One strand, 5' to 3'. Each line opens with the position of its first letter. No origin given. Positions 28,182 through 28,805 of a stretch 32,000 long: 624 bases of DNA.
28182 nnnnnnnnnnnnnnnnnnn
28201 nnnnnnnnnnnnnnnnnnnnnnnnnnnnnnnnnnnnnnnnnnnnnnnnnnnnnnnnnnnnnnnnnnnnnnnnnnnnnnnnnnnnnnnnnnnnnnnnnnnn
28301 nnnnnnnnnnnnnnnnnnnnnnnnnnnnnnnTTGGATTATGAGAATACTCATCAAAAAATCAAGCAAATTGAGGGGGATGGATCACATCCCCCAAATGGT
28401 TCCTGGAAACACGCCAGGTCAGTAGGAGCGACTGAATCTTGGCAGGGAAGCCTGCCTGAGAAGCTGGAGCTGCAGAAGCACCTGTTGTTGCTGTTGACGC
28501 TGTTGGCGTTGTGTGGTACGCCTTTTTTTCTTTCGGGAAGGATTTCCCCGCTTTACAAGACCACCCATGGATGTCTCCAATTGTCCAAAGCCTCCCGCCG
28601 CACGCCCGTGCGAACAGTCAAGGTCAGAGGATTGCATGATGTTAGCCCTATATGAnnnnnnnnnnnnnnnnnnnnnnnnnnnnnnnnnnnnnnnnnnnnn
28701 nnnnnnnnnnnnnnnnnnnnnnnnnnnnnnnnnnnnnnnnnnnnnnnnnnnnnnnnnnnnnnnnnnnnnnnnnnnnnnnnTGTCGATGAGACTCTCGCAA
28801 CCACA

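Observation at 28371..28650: Unclassified 280-nt GC-rich, hairpin-dense element between fur and the HAD/mnmA operon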

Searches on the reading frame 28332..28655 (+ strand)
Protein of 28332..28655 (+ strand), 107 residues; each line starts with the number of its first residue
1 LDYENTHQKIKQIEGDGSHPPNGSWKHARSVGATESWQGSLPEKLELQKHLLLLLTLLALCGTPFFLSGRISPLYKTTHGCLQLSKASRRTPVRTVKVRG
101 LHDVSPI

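Call 13: find_encoding_contigs(protein=window:28332-28655:+, flank=6000, max_places=10)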
Protein window:28332-28655:+ (107 aa): no gene with exactly this product is on record in the collection.

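Call 33: search_protein_families(library=pfam, max_evalue=1, proteins=[window:28332-28652:+])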
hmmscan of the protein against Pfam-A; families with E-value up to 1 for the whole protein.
seq(107 aa): 1 family
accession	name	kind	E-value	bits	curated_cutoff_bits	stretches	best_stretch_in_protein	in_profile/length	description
PF07584.16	BatA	-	0.066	14.1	25.9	1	29-61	33-68/77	Aerotolerance regulator N-terminal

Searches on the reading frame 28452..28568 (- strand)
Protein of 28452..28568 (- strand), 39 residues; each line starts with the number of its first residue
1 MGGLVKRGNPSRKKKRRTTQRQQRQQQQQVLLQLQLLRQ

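Call 87: search_protein_families(library=ncbifam, max_evalue=10, proteins=[window:28452-28568:-])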
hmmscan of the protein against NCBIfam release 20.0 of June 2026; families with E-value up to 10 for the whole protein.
seq(39 aa): 0 families

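Call 88: search_protein_families(library=pfam, max_evalue=10, proteins=[window:28452-28568:-])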
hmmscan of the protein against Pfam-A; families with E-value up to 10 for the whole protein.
seq(39 aa): 0 families
